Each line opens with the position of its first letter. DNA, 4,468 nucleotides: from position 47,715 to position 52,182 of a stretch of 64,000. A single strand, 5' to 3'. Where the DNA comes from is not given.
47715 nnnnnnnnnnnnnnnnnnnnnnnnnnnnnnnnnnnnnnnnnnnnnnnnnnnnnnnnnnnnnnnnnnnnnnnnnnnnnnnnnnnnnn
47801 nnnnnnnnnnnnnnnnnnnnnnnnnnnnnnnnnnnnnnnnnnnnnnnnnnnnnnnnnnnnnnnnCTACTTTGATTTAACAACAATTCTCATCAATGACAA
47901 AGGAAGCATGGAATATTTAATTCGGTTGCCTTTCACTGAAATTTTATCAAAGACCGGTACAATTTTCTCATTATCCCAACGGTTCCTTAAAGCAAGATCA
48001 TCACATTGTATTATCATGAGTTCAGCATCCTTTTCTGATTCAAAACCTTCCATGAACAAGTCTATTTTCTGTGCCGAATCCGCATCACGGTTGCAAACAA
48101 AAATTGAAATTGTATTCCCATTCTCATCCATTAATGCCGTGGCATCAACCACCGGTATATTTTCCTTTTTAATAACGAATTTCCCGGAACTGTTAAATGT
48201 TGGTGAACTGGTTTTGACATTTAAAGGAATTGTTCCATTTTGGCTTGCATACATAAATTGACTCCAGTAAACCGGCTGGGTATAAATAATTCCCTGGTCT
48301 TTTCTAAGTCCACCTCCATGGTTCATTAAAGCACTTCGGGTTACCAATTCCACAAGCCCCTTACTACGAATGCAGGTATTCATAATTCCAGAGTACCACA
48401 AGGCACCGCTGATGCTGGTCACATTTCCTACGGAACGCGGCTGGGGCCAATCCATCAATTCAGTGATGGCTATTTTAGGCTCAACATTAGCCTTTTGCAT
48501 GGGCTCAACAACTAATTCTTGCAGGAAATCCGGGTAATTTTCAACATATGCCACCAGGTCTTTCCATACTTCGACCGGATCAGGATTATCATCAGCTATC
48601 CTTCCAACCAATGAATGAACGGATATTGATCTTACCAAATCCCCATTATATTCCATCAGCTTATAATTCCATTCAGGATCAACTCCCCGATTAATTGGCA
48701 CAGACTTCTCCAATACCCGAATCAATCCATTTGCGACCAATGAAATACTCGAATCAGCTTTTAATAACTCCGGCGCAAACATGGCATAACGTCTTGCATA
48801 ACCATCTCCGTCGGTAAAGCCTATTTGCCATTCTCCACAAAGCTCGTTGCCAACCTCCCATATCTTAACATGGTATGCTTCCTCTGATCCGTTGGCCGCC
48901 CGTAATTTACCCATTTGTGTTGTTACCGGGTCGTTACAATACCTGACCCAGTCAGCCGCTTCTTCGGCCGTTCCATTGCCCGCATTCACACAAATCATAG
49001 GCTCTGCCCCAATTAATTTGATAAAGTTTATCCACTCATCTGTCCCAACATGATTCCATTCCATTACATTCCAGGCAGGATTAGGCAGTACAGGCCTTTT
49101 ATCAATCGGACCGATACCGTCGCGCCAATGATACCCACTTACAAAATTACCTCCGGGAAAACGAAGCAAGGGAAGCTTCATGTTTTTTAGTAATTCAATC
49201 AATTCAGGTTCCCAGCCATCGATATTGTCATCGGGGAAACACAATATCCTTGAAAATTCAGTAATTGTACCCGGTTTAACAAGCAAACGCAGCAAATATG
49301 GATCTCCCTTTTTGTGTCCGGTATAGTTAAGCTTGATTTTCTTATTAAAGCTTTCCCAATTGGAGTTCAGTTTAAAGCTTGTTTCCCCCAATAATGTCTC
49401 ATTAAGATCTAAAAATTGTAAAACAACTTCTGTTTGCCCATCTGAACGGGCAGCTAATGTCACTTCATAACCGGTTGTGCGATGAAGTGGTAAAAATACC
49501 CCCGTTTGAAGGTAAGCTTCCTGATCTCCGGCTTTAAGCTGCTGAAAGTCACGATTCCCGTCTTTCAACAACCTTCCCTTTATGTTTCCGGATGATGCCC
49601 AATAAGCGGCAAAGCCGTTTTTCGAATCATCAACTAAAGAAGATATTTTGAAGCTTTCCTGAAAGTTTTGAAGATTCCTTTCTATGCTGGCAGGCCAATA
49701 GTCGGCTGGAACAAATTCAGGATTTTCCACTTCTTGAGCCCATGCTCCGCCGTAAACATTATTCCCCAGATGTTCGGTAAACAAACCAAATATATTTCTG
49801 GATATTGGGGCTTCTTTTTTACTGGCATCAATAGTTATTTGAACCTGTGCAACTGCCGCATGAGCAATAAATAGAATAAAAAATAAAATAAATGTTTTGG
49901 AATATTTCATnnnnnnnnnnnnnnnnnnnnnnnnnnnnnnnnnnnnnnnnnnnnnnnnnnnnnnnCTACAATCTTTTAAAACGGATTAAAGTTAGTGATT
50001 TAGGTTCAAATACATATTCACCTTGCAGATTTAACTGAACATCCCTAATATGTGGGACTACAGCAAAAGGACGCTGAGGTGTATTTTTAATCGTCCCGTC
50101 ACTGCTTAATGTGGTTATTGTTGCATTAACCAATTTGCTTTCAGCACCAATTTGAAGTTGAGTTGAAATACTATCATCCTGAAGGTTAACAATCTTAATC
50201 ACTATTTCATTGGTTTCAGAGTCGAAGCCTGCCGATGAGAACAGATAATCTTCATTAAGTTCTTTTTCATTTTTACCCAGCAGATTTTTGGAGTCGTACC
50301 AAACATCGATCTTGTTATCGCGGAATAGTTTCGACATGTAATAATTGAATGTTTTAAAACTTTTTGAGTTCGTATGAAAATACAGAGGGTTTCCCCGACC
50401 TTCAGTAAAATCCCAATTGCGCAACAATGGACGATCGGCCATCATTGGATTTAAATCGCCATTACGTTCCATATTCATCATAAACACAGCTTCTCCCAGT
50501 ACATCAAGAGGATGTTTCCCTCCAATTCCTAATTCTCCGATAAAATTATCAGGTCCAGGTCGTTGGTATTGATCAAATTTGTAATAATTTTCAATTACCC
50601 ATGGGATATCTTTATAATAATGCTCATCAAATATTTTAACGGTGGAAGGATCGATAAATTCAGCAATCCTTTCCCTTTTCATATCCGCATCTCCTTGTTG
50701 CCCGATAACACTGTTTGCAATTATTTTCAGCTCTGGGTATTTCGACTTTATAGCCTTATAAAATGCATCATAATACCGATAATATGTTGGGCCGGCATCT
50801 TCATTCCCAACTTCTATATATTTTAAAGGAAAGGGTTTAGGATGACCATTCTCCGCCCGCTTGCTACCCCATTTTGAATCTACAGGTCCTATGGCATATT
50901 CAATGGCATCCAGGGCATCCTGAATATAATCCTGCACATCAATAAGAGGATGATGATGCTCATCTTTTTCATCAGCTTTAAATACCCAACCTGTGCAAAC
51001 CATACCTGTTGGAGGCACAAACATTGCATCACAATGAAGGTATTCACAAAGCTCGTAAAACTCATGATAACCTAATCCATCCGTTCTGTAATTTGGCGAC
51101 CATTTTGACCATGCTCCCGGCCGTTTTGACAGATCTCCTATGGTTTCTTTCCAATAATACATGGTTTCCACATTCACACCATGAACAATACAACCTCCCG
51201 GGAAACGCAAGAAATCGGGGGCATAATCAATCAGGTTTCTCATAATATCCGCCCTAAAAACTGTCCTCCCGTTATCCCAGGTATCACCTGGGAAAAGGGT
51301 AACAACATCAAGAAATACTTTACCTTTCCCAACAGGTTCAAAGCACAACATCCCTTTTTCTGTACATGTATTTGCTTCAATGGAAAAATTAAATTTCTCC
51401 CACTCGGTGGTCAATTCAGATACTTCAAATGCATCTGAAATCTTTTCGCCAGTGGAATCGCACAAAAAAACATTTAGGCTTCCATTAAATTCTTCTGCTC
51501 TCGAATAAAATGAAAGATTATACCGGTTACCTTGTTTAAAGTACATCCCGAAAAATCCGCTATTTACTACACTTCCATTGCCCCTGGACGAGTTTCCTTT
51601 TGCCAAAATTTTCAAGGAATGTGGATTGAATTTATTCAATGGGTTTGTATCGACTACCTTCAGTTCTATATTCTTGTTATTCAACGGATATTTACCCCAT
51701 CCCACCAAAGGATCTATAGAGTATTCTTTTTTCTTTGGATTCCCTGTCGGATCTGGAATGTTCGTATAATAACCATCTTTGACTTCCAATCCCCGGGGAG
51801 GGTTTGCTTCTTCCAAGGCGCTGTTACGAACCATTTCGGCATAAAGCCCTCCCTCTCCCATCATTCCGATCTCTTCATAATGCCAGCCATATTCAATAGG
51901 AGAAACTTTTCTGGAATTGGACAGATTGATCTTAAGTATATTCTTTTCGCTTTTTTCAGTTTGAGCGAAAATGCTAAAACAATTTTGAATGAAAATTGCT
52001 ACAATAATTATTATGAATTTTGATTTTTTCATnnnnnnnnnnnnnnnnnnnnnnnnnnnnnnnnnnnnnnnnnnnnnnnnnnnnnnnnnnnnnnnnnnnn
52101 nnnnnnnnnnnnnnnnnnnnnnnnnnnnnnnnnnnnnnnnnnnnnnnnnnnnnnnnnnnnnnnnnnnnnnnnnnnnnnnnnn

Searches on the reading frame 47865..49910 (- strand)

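Call 8: search_protein_families(library=pfam, proteins=[window:47865-49910:-], max_evalue=0.001)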
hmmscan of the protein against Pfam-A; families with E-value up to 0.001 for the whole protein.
window:47865-49910:- (681 aa): 2 families
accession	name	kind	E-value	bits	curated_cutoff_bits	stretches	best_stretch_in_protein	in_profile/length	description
PF06964.18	Alpha-L-AF_C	-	3.6e-09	37.5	27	1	491-672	12-165/165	Alpha-L-arabinofuranosidase C-terminal domain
PF22848.2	ASD1_dom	-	6.4e-05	23.1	22.2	0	241-316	3-83/239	Alpha-L-arabinofuranosidase 1 domain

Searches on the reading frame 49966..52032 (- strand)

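Call 26: search_protein_families(library=pfam, proteins=[window:49966-52032:-], max_evalue=0.00001)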
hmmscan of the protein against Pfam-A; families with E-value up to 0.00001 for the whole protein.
window:49966-52032:- (688 aa): 2 families
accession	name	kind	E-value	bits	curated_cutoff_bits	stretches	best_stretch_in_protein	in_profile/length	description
PF22848.2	ASD1_dom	-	8.2e-43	147.1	22.2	1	267-492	3-228/239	Alpha-L-arabinofuranosidase 1 domain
PF06964.18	Alpha-L-AF_C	-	4.2e-09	37.3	27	1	510-679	23-165/165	Alpha-L-arabinofuranosidase C-terminal domain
